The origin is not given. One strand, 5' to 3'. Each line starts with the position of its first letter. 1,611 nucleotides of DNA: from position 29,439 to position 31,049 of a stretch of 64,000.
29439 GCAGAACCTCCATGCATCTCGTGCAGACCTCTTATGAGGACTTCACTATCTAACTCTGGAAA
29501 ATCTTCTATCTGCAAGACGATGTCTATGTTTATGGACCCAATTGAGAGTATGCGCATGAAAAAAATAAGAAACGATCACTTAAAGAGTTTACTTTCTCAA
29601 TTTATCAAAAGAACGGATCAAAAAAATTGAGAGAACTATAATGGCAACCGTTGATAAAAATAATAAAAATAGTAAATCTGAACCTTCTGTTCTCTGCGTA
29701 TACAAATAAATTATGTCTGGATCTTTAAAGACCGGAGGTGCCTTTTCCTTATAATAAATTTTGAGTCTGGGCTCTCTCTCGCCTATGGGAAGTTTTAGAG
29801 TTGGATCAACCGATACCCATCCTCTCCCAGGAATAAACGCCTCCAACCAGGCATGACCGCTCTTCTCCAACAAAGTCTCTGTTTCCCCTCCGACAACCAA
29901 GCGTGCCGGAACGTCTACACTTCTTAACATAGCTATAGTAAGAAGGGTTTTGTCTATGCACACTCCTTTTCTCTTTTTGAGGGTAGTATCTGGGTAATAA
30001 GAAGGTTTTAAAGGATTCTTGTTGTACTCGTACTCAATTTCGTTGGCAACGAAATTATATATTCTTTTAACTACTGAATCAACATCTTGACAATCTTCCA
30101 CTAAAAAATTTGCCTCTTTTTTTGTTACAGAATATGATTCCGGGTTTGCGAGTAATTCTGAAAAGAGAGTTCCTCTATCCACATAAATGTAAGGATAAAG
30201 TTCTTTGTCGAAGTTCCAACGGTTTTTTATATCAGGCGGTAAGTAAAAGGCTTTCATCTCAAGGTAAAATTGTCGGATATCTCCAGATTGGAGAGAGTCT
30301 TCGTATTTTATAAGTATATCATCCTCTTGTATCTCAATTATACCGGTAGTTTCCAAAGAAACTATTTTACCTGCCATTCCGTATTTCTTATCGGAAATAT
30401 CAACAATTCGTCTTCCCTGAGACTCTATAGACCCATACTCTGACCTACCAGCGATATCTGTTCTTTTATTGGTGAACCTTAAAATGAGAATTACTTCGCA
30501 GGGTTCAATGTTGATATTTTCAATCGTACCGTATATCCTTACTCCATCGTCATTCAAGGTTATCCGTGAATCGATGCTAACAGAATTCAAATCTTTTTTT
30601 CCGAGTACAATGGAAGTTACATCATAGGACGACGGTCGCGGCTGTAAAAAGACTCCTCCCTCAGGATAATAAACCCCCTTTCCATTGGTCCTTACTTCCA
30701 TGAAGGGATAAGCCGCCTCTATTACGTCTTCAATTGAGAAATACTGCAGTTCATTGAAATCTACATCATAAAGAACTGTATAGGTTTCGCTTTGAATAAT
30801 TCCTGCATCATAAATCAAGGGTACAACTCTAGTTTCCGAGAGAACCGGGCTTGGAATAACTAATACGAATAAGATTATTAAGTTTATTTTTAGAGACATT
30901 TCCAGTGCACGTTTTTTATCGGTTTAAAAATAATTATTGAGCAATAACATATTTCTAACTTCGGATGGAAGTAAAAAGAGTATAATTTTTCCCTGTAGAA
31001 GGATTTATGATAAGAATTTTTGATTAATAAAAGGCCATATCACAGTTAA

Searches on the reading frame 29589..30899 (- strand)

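Call 29: search_protein_families(library=pfam, proteins=[window:29589-30899:-], max_evalue=0.00001)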
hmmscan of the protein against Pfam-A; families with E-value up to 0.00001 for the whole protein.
window:29589-30899:- (436 aa): 2 families
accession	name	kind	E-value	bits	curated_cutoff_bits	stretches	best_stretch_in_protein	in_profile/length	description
PF01841.26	Transglut_core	-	1.8e-21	76.9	23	1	269-366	10-108/108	Transglutaminase-like superfamily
PF04473.18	DUF553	-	3.6e-08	33.4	20.5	1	276-362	18-110/140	Transglutaminase-like domain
